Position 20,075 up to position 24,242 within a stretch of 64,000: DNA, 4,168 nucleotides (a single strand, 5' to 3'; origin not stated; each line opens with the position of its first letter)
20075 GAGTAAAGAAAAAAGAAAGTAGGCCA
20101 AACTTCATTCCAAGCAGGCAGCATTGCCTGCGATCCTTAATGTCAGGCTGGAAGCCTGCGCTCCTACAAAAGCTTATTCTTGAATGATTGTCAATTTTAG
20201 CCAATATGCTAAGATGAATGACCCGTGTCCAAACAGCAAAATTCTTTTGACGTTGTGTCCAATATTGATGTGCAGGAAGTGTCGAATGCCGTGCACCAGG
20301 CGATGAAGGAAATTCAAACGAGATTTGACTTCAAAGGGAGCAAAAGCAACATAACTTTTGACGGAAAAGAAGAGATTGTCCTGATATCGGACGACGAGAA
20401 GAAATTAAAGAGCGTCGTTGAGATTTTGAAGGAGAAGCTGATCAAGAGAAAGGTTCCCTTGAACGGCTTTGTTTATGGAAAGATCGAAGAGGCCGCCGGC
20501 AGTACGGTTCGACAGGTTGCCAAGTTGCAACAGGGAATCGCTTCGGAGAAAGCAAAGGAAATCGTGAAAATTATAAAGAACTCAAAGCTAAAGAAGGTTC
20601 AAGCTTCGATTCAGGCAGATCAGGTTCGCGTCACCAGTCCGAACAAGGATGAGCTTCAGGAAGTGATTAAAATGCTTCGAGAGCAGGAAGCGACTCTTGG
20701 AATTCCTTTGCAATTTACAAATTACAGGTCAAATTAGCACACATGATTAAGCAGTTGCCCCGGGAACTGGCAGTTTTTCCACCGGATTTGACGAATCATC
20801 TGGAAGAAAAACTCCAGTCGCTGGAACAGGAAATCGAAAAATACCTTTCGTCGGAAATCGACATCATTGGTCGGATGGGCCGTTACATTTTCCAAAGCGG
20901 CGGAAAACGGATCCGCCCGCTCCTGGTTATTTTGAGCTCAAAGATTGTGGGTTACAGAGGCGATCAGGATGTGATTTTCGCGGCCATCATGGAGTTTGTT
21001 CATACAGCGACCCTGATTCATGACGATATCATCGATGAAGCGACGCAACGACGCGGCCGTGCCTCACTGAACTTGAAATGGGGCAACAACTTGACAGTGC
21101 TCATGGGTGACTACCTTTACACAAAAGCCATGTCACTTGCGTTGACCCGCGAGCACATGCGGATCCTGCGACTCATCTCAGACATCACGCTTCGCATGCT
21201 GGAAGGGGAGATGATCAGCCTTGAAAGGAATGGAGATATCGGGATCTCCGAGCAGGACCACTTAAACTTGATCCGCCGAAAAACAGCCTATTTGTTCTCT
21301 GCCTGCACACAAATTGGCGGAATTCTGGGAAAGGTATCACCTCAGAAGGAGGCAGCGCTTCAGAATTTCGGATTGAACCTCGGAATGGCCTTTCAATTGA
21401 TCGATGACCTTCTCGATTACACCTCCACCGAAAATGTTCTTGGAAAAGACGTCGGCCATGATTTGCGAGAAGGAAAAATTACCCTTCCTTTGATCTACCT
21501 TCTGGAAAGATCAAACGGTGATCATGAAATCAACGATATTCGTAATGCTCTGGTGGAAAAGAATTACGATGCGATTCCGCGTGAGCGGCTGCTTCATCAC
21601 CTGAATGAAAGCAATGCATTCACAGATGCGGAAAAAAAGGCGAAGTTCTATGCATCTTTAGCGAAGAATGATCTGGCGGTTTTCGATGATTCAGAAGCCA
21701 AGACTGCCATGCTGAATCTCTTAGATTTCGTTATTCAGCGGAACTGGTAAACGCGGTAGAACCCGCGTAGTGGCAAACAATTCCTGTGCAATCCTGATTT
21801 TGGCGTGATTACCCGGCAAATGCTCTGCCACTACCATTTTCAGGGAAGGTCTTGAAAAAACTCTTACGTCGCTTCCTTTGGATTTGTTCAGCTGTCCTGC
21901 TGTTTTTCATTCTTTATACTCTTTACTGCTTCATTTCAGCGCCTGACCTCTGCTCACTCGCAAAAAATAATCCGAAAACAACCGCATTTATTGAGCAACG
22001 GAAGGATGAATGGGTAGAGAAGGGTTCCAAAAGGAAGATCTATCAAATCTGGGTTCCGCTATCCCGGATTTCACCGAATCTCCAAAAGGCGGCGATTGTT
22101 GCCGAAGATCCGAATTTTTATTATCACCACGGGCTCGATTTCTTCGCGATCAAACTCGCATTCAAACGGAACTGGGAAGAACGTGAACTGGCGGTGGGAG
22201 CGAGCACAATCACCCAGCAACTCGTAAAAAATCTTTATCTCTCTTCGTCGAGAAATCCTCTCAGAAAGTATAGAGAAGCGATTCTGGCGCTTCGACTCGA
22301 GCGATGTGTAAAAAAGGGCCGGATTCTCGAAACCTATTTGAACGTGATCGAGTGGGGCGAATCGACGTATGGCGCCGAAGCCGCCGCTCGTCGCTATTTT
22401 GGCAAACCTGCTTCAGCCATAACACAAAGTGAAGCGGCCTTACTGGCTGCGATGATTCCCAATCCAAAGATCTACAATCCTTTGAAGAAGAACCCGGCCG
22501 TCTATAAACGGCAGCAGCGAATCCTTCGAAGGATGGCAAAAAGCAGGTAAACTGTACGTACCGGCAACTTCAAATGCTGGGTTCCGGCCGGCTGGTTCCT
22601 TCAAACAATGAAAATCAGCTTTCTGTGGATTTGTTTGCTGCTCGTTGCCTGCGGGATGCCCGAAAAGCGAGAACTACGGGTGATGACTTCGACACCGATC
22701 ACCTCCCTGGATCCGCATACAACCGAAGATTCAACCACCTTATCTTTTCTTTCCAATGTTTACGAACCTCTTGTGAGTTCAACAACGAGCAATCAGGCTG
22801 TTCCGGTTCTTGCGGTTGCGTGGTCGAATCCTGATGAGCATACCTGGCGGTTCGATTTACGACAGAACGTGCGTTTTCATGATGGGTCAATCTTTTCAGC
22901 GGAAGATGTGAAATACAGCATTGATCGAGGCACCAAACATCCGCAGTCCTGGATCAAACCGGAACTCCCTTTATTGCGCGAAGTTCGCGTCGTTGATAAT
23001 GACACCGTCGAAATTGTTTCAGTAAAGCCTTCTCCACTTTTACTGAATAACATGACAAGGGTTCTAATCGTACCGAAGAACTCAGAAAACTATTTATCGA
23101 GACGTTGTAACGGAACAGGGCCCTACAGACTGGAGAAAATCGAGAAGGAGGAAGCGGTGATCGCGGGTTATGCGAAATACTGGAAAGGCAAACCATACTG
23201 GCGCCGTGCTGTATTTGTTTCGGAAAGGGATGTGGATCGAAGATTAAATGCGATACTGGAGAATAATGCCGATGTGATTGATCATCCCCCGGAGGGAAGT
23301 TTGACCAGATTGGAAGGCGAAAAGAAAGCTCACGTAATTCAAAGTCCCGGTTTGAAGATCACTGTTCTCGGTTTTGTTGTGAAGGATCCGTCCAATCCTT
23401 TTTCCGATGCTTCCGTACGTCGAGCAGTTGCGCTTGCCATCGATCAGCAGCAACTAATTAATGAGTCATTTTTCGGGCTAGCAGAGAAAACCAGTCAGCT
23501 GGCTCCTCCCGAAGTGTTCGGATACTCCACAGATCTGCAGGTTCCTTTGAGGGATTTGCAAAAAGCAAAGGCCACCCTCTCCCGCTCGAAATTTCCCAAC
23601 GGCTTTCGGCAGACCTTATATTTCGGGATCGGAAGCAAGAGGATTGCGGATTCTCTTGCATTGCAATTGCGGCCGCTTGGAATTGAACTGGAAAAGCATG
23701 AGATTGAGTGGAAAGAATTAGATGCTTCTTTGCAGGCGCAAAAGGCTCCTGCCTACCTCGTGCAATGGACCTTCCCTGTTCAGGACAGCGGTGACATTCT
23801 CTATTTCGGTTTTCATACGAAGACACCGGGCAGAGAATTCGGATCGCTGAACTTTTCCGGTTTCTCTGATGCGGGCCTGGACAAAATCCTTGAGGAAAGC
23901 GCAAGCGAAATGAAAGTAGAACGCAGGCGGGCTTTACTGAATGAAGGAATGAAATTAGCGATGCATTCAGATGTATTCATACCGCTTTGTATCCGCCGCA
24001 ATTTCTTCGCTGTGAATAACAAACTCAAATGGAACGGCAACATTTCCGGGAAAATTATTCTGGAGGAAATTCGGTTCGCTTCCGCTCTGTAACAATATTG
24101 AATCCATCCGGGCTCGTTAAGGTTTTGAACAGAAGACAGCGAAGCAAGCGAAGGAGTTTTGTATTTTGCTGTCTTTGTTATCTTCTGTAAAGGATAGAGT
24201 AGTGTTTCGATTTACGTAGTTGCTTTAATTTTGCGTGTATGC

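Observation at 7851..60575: Same-architecture, different-sequence hairpin elements fill almost every intergenic gap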

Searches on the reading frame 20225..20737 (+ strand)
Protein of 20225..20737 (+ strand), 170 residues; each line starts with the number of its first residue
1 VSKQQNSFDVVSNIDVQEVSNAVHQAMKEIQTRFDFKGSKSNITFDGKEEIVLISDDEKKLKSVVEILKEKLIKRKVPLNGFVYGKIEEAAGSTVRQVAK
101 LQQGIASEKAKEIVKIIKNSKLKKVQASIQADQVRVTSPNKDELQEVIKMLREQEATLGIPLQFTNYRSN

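Call 24: search_protein_families(library=ncbifam, proteins=[window:20225-20737:+], max_evalue=0.01)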
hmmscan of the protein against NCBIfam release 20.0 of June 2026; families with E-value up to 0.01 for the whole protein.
window:20225-20737:+ (170 aa): 1 family
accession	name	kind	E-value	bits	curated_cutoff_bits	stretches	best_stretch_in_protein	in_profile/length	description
NF003819.0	PRK05412.1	equivalog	1.4e-59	200.9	146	1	4-168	2-163/164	YajQ family cyclic di-GMP-binding protein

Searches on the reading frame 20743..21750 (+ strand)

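Call 79: search_protein_families(library=pfam, proteins=[window:20743-21750:+], max_evalue=0.0001)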
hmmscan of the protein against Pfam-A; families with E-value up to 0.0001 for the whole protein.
window:20743-21750:+ (335 aa): 1 family
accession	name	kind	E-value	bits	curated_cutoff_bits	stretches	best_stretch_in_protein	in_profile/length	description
PF00348.22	polyprenyl_synt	-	4.1e-69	233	27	1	41-263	3-230/251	Polyprenyl synthetase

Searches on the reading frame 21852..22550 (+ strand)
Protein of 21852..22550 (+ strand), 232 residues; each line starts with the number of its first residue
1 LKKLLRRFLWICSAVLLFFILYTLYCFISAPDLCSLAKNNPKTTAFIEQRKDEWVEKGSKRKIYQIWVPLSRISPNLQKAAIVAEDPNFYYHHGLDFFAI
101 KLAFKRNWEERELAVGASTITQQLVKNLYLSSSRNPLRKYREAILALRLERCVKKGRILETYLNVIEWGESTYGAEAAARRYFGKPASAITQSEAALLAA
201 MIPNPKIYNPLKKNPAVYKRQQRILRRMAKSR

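Call 79: search_protein_families(library=pfam, proteins=[window:21852-22550:+], max_evalue=0.0001)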
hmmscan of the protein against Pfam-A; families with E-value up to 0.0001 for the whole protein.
window:21852-22550:+ (232 aa): 1 family
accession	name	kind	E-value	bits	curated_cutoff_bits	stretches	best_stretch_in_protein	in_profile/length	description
PF00912.28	Transgly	-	1.8e-56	190.8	27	1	61-228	10-177/178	Transglycosylase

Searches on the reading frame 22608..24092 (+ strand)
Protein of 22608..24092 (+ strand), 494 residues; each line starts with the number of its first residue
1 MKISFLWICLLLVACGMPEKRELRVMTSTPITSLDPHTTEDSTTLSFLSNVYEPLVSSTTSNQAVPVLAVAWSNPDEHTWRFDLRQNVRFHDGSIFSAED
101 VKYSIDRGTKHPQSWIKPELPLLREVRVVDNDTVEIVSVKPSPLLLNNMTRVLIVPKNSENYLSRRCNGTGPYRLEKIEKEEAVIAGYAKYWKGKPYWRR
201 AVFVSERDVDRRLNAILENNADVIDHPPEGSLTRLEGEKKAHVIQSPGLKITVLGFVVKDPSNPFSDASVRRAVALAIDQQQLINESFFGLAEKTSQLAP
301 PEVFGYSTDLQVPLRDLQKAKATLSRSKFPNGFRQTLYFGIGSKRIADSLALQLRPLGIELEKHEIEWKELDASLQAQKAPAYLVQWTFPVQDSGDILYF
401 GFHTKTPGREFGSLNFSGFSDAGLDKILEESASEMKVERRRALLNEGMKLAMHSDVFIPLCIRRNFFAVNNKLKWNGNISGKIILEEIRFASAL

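Call 79: search_protein_families(library=pfam, proteins=[window:22608-24092:+], max_evalue=0.0001)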
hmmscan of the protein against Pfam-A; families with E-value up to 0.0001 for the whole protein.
window:22608-24092:+ (494 aa): 1 family
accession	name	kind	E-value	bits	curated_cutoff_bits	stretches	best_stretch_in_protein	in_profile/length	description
PF00496.27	SBP_bac_5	-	7.6e-62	210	32.4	1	64-404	2-363/368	Bacterial extracellular solute-binding proteins, family 5 Middle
